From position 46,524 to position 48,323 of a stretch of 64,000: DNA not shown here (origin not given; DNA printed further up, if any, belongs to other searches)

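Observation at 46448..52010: Orphan two-partner-secretion exoprotein (FHA-like) with no TpsB transporter in the neighbourhood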

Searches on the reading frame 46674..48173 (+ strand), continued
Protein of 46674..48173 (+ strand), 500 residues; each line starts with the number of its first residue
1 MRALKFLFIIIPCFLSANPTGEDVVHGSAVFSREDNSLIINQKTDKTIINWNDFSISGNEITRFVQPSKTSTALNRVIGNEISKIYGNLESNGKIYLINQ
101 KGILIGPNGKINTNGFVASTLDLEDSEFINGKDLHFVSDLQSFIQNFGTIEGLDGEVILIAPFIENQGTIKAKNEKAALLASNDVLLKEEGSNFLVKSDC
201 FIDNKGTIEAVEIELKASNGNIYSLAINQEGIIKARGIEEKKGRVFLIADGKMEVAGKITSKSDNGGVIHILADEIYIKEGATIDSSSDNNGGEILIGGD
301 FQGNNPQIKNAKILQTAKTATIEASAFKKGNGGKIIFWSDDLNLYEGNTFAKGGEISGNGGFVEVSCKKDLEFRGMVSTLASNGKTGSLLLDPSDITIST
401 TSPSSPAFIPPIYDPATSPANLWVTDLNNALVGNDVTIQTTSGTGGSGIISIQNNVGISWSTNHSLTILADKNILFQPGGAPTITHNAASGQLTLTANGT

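Call 47: list_cluster_members(proteins=[P0257, P0279, P0276, P0268, P0323, P0283, P0294, P0313, P0293, P0216])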
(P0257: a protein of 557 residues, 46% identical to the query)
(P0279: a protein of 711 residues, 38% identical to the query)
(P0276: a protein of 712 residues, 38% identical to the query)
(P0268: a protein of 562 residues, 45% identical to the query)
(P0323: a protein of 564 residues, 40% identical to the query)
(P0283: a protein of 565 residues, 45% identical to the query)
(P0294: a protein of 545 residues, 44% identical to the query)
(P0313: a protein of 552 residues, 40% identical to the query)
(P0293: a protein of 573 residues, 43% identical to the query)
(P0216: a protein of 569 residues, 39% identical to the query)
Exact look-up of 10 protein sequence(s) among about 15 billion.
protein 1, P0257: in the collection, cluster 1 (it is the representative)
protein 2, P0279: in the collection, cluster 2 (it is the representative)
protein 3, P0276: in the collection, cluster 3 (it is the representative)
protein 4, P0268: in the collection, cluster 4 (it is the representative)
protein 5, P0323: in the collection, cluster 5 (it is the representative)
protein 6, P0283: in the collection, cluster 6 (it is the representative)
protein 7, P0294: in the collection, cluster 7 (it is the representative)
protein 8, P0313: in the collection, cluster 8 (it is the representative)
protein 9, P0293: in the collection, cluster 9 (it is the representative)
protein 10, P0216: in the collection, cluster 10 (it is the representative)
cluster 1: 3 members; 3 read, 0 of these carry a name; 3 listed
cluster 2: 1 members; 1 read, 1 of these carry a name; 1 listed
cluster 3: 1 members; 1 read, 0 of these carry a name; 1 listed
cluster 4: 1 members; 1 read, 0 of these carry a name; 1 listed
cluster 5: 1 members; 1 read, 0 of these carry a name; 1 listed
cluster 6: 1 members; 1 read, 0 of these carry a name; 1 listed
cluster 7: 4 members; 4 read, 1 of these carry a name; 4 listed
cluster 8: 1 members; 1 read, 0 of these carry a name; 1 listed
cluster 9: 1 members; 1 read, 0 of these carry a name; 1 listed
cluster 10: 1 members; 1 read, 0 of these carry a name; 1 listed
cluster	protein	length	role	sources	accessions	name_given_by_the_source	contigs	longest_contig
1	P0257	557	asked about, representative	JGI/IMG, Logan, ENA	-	-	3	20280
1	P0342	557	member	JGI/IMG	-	-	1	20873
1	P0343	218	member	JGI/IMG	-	-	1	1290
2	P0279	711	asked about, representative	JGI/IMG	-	hemolysin activation/secretion protein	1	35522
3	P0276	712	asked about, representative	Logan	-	-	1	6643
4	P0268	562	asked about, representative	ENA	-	-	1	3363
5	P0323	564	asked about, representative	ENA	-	-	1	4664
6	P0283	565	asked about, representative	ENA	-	-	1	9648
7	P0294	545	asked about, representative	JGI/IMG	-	hemolysin activation/secretion protein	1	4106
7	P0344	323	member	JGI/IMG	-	-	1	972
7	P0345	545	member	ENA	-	-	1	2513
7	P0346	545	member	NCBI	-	-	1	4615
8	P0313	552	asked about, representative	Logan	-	-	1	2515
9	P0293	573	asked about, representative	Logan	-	-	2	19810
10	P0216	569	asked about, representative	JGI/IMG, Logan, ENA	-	-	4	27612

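Call 48: find_encoding_contigs(protein=P0293, flank=10000, max_places=4)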
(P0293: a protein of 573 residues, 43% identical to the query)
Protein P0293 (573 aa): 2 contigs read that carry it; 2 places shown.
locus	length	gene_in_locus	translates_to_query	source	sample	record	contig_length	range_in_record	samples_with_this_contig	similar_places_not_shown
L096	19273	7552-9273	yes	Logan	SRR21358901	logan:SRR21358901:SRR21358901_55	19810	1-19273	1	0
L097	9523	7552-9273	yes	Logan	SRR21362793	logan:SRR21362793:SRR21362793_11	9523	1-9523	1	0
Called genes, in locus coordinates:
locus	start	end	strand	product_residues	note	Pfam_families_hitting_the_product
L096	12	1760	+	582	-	PF07228:SpoIIE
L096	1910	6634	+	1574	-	PF05860:TPS, PF18888:DUF5650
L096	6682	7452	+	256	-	PF05860:TPS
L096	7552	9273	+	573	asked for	PF07244:POTRA (faint), PF08479:POTRA_2 (weak), PF03865:ShlB, PF01103:Omp85 (weak)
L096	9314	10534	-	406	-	PF01743:PolyA_pol, PF12627:PolyA_pol_RNAbd, PF13735:tRNA_NucTran2_2 (faint)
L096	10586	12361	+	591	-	PF02518:HATPase_c (weak), PF13589:HATPase_c_3, PF01119:DNA_mis_repair, PF08676:MutL_C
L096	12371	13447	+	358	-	PF01321:Creatinase_N, PF00557:Peptidase_M24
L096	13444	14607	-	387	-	PF13173:AAA_14, PF13635:DUF4143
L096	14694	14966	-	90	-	-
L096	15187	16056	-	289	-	-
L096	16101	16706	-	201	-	PF07379:DUF1494 (weak)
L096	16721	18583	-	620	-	PF03169:OPT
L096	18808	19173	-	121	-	-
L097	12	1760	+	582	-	PF07228:SpoIIE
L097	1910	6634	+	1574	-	PF05860:TPS, PF18888:DUF5650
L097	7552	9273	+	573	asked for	PF07244:POTRA (faint), PF08479:POTRA_2 (weak), PF03865:ShlB, PF01103:Omp85 (weak)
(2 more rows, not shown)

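Call 78: predict_structure(alignment_id=A5)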
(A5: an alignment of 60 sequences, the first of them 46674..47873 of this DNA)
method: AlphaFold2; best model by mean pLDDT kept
length: 400 residues; sequences in the alignment: 60
mean_pLDDT: 93.9   pTM: 0.90
mean pLDDT of the five models: 93.9, 93.8, 93.7, 93.3, 92.6
residues with pLDDT >= 90: 345; 70-90: 33; 50-70: 20; < 50: 2
segments of 3 or more residues with pLDDT < 50: none
pLDDT, mean of each block of 10 residues (from residue 1): 60 76 98 96 98 97 98 98 98 98 98 98 97 93 97 97 98 96 93 77 97 89 83 89 93 96 96 97 98 98 95 98 98 98 98 98 97 97 98 80
secondary structure, 60 per line:
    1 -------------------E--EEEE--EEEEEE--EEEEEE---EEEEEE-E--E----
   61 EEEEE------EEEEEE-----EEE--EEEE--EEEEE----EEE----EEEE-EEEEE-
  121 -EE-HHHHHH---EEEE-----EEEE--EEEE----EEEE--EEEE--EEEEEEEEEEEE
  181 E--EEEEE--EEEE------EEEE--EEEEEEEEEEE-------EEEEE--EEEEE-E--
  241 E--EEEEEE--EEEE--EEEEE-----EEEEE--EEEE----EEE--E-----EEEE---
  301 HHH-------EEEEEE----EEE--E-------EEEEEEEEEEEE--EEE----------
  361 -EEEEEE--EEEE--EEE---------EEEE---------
elements in order: E23-26 E29-34 E37-42 E46-51 E61-65 E72-77 E83-85 E88-91 E94-98 E103-105 E110-113 E115-119 H125-130 E134-137 E143-146 E149-152 E157-160 E163-166 E169-181 E184-188 E191-194 E201-204 E207-217 E225-229 E232-236 E244-249 E252-255 E258-262 E268-272 E275-278 E283-285 E294-297 E311-316 E321-323 E334-345 E348-350 E362-367 E370-373 E376-378 E388-391

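Call 82: fold_search(model_id=the predicted structure, library=pdb)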
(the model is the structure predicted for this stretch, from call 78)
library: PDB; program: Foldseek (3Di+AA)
matches with E <= 10: 156; with E <= 0.001: 10
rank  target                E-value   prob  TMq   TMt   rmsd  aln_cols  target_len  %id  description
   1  8cpk_A                1.4e-26  1.00  0.86  0.90   2.3       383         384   31  Crystal structure of EtpA secretion domain from Enterotoxigenic Escherichia coli (released 2024-01-10)
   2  8cpk_B                1.8e-26  1.00  0.85  0.89   2.7       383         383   32  Crystal structure of EtpA secretion domain from Enterotoxigenic Escherichia coli (released 2024-01-10)
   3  2odl                  6.1e-22  1.00  0.82  0.88   2.6       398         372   33  Crystal structure of the HMW1 secretion domain from Haemophilus influenzae (released 2007-08-21)
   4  8vbb_A                1.1e-20  1.00  0.87  0.34   2.7       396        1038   32  The secreted adhesin EtpA of Enterotoxigenic Escherichia coli in complex with the mouse mAb 1G05 (released 2024-09-04)
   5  4rt6_A                2.0e-15  1.00  0.56  0.29  10.9       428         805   24  Structure of a complex between hemopexin and hemopexin binding protein (released 2016-05-18)
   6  4rm6                  6.0e-15  1.00  0.55  0.29  12.7       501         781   20  Crystal structure of Hemopexin Binding Protein (released 2016-05-18)
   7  4i84_A                7.0e-15  1.00  0.54  0.71   8.9       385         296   21  The crystal structure of the Haemophilus influenzae HxuA secretion domain involved in the two-partner secretion pathwa (released 2013-11-13)
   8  4i84_B                3.0e-14  1.00  0.52  0.75   8.8       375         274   21  The crystal structure of the Haemophilus influenzae HxuA secretion domain involved in the two-partner secretion pathwa (released 2013-11-13)
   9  1rwr                  3.6e-05  1.00  0.40  0.51   9.5       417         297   10  Crystal structure of filamentous hemagglutinin secretion domain (released 2004-04-13)
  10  4w8r                  9.7e-04  1.00  0.39  0.62   4.2       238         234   16  Crystal structure of hemolysin A Y134F from P. mirabilis at 1.5 Angstroms resolution (released 2015-10-07)
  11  4w8s                  1.0e-03  1.00  0.39  0.62   4.3       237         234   16  Crystal structure of truncated hemolysin A Q125S/Y134S from P. mirabilis at 1.5 Angstroms resolution (released 2015-10-07)
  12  3fy3                  1.8e-03  1.00  0.38  0.61   4.5       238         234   16  Crystal structure of truncated hemolysin A from P. mirabilis (released 2009-06-02)
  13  6pzl                  2.3e-03  1.00  0.40  0.65   4.0       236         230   16  P. mirabilis hemolysin A mutant - Q125A (released 2020-08-05)
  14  6pyk                  2.5e-03  1.00  0.38  0.59   4.3       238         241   17  P. mirabilis hemolysin A mutant - F80L (released 2020-08-05)
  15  6q0p                  2.6e-03  1.00  0.38  0.62   4.3       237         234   16  P. mirabilis hemolysin A mutant - Y134S (released 2020-08-05)
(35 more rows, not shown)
